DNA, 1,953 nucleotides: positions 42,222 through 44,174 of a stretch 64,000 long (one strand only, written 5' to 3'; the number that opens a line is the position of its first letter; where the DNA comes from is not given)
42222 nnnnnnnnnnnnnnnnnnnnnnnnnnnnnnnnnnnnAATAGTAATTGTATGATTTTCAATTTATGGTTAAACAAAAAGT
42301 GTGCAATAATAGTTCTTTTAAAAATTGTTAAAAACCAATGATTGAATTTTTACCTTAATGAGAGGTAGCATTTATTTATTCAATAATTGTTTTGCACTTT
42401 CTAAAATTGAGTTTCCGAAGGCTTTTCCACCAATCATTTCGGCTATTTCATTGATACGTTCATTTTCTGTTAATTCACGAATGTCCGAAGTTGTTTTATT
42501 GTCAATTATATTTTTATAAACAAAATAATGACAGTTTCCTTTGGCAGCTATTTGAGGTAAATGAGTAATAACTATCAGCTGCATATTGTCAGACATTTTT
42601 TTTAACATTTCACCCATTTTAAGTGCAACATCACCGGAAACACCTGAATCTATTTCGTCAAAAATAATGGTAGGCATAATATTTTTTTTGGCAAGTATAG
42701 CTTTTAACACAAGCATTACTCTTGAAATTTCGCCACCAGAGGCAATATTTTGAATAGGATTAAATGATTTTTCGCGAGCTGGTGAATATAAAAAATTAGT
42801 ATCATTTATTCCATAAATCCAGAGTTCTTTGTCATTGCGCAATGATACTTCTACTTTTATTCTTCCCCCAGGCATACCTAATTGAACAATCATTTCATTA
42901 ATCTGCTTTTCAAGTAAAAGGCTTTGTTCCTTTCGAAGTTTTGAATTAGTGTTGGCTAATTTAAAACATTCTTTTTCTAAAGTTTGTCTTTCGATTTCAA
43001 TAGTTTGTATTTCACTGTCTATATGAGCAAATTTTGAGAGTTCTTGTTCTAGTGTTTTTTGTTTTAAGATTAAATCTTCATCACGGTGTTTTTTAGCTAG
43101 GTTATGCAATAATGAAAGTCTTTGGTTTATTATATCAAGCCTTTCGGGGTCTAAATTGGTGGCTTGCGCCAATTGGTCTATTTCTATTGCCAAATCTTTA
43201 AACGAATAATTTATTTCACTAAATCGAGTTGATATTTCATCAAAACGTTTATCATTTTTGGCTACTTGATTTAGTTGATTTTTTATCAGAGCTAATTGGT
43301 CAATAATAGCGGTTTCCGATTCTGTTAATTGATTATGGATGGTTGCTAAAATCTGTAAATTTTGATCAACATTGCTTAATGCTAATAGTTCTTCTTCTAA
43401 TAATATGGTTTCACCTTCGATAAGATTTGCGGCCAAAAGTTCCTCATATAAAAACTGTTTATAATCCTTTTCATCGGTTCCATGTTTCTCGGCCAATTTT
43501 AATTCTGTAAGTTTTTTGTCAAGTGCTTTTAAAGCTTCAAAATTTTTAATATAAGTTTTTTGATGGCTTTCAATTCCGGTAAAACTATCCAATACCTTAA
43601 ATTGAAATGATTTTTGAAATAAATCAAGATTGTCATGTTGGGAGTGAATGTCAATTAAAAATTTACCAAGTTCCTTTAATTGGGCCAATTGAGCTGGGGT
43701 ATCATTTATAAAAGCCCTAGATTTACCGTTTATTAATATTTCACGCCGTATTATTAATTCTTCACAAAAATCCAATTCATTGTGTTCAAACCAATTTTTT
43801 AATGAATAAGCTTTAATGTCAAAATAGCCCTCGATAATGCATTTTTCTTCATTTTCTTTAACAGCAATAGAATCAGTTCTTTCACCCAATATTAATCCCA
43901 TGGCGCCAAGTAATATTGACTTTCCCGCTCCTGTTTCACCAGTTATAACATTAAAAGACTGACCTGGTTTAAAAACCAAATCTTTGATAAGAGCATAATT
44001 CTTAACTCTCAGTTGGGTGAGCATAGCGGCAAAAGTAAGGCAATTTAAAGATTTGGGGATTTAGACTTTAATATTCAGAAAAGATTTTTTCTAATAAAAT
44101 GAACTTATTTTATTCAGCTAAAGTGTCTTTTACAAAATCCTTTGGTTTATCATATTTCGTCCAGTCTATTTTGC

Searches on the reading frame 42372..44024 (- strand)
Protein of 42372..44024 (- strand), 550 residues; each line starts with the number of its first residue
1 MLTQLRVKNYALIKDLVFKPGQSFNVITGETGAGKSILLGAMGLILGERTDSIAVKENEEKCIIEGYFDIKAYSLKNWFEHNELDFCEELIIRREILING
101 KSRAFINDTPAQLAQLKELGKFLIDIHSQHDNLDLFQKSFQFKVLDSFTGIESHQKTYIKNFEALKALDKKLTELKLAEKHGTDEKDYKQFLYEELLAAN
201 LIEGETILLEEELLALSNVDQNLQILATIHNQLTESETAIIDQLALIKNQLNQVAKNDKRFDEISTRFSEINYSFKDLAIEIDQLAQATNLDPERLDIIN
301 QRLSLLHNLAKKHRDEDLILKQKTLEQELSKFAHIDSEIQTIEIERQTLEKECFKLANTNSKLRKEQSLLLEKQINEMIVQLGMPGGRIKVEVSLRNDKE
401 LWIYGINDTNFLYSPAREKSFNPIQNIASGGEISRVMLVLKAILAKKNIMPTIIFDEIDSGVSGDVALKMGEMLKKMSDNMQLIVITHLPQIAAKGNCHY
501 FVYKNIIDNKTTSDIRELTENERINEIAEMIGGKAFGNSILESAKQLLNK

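Call 91: search_protein_families(library=pfam, proteins=[window:42372-44024:-], max_evalue=0.00001)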
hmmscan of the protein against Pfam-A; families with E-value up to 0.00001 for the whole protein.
window:42372-44024:- (550 aa): 2 families
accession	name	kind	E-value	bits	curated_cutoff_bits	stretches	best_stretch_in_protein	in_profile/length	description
PF02463.25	SMC_N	-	4.5e-19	69.2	40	1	2-504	2-213/220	RecF/RecN/SMC N terminal domain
PF13476.12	AAA_23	-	1.4e-07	32.8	27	1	4-225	1-185/201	AAA domain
